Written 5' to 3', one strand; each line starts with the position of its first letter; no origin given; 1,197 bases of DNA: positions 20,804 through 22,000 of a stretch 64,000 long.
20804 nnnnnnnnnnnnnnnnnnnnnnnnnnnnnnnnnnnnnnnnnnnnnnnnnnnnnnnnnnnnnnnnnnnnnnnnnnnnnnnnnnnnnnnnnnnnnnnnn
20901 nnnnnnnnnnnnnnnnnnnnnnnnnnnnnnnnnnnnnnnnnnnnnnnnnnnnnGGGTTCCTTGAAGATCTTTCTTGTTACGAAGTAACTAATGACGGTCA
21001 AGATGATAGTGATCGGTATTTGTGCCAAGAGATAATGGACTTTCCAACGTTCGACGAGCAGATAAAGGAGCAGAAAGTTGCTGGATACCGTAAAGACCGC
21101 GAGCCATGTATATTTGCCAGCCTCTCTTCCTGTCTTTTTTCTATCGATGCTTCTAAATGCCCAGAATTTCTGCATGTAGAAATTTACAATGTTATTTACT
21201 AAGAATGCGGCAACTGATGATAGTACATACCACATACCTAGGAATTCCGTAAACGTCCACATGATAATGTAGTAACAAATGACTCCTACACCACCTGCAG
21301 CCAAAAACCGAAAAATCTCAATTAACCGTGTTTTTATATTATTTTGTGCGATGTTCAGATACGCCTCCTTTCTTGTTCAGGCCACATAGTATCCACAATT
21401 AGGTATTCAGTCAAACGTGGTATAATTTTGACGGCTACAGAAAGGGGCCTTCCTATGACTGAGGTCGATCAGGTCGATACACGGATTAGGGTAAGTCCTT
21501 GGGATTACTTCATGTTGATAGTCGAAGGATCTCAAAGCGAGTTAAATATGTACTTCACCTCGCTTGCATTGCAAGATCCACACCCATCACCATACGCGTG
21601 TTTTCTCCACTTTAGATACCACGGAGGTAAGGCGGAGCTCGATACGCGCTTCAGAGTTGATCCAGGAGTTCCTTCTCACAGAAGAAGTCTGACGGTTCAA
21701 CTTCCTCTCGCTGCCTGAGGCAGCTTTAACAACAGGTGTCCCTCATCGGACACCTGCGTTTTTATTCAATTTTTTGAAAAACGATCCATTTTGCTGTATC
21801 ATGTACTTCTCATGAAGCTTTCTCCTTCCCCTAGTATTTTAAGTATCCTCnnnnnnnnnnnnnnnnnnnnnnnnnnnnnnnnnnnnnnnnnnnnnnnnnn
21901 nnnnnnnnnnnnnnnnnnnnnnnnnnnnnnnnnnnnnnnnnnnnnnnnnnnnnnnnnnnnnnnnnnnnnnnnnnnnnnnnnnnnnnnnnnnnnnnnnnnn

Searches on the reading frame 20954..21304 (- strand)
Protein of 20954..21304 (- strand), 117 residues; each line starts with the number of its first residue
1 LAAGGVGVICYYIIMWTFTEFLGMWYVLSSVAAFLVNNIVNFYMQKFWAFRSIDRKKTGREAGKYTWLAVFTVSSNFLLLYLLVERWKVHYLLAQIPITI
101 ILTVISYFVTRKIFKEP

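Call 11: search_protein_families(library=pfam, proteins=[window:20954-21304:-], max_evalue=1)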
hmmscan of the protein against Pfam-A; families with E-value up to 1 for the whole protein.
window:20954-21304:- (117 aa): 2 families
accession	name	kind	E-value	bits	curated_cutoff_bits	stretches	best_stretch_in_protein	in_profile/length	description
PF04138.20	GtrA_DPMS_TM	-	1.3e-20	74.2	26.1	1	2-113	4-115/117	GtrA/DPMS, transmembrane domain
PF12271.14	Chs7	-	0.56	10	25.1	1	27-113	154-244/287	Chitin synthase export chaperone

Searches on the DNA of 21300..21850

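Call 5: search_rna_families(source=window, start=21300, end=21850, threshold=evalue, max_evalue=10, show_alignments=3)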
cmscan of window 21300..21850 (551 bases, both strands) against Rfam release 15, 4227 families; matches with E-value up to 10: 4.
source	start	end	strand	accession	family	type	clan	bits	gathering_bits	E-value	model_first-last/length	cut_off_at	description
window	21750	21847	+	RF01948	KCNQ1OT1_3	Gene; lncRNA;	-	16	60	8.9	1-116/116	no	KCNQ1 overlapping transcript 1 conserved region 3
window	21737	21766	+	RF02162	XIST_A_REPEAT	Gene; sRNA;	-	12.6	33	7.6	1-37/37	no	XIST RNA A repeat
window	21658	21740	-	RF02213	ZFAT-AS1_3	Gene; lncRNA;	-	11.7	70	5.7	1-80/80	no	ZFAT antisense RNA 1 conserved region 3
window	21724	21762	-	RF01491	rli54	Cis-reg;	-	8.8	80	9.8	117-155/528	no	Listeria sRNA rli54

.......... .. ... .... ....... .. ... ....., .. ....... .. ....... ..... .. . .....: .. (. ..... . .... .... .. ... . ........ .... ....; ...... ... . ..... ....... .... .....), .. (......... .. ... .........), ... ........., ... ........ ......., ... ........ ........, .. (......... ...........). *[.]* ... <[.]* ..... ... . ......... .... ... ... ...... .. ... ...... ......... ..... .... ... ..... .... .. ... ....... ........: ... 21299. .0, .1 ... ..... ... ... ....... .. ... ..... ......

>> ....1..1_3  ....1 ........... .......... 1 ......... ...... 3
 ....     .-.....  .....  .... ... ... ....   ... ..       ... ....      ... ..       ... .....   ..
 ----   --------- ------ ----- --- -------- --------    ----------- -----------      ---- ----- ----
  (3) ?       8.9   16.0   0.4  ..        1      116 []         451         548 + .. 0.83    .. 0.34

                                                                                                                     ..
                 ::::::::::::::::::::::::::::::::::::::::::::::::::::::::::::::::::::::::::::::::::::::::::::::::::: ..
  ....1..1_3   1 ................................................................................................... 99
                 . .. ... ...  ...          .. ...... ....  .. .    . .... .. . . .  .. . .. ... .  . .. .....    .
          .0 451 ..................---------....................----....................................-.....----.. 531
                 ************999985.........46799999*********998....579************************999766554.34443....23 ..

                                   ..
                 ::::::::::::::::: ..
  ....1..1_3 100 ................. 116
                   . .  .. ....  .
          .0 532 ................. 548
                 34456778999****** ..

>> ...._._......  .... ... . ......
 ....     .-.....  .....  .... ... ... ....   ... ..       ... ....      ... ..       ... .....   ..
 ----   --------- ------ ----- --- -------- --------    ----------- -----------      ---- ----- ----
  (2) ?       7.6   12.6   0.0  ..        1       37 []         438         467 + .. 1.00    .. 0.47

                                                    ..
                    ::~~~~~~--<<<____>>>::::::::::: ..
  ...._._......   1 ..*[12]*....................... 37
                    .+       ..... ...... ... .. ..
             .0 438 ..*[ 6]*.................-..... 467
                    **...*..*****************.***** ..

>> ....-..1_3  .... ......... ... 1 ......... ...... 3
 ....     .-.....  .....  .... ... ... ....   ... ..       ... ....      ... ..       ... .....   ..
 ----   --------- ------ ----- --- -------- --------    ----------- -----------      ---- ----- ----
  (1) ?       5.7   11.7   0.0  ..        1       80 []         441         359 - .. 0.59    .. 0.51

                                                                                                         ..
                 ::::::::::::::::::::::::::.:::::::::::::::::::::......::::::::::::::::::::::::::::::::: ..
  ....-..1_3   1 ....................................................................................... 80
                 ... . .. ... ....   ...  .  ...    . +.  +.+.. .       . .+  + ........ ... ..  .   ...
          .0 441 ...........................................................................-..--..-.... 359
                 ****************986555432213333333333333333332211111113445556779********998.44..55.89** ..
